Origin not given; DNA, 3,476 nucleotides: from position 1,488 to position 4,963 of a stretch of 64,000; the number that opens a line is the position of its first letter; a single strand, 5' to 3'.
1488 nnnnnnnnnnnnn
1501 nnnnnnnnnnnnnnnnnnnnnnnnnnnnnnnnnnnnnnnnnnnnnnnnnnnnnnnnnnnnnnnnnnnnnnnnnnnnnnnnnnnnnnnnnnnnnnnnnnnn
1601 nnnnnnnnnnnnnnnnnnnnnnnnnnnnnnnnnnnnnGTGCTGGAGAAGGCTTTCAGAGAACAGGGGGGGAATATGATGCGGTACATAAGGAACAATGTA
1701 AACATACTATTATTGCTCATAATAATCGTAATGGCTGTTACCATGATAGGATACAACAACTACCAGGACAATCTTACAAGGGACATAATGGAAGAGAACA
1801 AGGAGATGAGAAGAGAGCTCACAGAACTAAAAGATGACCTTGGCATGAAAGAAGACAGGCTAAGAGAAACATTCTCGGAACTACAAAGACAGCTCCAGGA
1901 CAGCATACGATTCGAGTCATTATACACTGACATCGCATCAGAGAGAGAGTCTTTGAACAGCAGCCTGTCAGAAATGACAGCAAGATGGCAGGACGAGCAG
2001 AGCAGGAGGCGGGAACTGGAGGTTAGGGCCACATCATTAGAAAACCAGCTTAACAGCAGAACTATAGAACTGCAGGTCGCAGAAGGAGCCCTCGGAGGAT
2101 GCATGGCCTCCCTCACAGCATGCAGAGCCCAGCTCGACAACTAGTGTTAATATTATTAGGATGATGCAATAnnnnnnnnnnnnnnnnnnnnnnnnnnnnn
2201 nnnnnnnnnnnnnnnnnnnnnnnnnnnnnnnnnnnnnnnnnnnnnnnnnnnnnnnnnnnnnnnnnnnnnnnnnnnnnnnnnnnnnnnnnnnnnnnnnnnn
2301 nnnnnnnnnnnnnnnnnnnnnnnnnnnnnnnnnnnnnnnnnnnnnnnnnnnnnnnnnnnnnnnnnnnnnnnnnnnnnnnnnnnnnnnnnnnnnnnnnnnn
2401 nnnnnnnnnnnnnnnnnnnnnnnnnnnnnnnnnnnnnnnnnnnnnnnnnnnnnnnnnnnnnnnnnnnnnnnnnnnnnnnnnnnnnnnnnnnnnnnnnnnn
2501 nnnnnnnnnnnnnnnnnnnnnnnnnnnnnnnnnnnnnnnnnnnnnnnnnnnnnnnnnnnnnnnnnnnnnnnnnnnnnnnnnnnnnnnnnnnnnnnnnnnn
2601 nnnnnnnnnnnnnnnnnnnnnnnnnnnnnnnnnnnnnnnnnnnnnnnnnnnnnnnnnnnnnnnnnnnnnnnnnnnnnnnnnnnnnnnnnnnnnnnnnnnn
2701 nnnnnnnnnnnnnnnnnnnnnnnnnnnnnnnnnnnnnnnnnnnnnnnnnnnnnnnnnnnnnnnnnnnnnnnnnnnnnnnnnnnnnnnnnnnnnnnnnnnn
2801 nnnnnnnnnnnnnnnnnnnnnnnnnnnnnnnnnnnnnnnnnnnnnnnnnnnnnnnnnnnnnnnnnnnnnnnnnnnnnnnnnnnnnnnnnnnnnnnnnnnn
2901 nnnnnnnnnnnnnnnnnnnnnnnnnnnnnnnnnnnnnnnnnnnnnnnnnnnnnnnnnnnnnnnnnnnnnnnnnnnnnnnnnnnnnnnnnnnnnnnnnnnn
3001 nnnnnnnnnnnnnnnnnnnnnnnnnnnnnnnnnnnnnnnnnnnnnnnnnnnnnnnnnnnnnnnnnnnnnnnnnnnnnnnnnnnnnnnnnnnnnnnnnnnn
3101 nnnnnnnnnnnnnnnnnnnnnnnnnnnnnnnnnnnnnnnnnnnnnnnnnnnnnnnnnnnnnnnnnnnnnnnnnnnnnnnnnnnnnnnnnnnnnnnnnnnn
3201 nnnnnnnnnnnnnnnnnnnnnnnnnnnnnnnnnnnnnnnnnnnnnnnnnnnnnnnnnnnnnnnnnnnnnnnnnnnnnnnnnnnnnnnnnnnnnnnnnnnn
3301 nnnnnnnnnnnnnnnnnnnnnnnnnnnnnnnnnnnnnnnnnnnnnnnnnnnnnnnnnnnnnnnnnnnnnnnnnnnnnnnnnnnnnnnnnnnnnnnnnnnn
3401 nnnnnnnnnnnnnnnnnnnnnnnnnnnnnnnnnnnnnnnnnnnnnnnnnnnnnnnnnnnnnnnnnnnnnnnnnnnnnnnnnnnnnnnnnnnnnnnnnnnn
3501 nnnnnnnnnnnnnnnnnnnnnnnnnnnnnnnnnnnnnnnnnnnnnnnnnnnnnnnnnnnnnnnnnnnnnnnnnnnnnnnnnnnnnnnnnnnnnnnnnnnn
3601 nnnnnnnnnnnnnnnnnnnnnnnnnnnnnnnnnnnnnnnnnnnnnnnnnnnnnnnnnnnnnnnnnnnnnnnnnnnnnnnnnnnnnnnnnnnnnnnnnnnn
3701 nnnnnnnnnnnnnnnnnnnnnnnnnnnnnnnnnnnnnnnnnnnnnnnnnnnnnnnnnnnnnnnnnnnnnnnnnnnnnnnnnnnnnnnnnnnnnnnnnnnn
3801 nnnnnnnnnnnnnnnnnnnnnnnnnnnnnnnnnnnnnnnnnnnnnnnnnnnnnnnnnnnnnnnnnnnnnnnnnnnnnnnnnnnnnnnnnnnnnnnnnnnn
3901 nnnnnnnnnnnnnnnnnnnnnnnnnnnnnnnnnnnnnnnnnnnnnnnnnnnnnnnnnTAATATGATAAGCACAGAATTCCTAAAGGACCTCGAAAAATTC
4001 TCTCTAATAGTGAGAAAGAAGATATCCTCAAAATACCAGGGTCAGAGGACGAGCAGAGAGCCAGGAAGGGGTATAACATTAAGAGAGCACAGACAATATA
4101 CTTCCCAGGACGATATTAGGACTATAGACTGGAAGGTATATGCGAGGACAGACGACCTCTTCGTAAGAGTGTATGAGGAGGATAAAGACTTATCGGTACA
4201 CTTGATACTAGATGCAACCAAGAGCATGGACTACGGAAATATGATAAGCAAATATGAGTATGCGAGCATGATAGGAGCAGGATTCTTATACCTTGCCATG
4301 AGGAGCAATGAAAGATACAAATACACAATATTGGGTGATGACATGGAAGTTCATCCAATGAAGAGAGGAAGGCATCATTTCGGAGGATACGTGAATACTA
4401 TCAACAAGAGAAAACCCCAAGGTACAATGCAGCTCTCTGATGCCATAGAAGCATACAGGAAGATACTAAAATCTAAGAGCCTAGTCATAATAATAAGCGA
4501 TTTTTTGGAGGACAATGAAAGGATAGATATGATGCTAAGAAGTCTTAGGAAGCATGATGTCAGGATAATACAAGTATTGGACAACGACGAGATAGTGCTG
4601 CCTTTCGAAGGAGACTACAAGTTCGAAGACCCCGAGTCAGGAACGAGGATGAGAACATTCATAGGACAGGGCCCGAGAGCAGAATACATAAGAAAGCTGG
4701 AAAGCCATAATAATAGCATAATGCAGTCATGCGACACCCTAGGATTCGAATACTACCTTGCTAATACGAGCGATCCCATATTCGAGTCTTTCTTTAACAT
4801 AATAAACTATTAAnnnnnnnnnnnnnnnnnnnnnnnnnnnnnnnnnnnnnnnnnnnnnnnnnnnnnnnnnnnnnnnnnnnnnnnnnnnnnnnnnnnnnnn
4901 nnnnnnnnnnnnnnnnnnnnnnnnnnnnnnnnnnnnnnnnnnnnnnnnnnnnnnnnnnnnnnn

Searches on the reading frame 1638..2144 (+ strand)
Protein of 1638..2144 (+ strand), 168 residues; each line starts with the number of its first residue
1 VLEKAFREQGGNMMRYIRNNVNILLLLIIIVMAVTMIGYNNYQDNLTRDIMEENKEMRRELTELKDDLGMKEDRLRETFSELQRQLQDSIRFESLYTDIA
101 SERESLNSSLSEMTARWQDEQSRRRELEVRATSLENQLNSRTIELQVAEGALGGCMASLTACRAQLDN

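Call 72: search_protein_families(library=pfam, alignment_id=A4, max_evalue=0.00001)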
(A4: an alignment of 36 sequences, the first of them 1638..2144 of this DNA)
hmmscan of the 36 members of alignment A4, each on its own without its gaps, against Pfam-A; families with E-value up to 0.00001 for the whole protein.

A. member 1, window:1638-2144:+ (168 aa): 0 families

B. families by the number of members that match (of 36 scanned): 37 families (the first 25 are shown)
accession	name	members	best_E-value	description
PF18765.7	Polbeta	4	5.7e-09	Polymerase beta, Nucleotidyltransferase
PF01909.29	NTP_transf_2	2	3.1e-10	Nucleotidyltransferase domain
PF09826.15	Beta_propel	1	9e-142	Beta propeller domain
PF07726.17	AAA_3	1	6.2e-62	ATPase family associated with various cellular activities (AAA)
PF04011.17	LemA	1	6.8e-60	LemA family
PF10101.14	DUF2339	1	2.2e-54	Predicted membrane protein (DUF2339)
PF00494.24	SQS_PSY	1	8.5e-49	Squalene/phytoene synthase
PF00899.27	ThiF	1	9e-46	ThiF family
PF04240.17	Caroten_synth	1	3.8e-45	Carotenoid biosynthesis protein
PF01882.25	DUF58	1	5.6e-45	Protein of unknown function DUF58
PF01435.24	Peptidase_M48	1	2.8e-33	Peptidase family M48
PF00578.27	AhpC-TSA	1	8.9e-28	AhpC/TSA family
PF01593.30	Amino_oxidase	1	6.5e-26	Flavin containing amine oxidoreductase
PF01261.30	AP_endonuc_2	1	2.2e-25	Xylose isomerase-like TIM barrel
PF01040.23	UbiA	1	5e-24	UbiA prenyltransferase family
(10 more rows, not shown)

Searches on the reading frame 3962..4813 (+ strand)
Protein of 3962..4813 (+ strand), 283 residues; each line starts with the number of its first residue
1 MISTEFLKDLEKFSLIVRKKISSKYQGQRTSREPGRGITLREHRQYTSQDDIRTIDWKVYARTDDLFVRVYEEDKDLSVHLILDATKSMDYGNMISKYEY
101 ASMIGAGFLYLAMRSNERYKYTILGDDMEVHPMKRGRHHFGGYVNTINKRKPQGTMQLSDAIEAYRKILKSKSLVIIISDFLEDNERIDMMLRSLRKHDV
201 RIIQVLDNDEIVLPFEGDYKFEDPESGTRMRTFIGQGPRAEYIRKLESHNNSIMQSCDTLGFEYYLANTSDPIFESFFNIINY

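Call 75: search_protein_families(library=pfam, proteins=[window:3962-4813:+], max_evalue=0.00001)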
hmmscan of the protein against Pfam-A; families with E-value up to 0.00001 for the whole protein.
window:3962-4813:+ (283 aa): 1 family
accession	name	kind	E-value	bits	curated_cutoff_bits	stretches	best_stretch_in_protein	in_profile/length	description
PF01882.25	DUF58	-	5.6e-45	153.6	23.4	1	42-250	1-214/216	Protein of unknown function DUF58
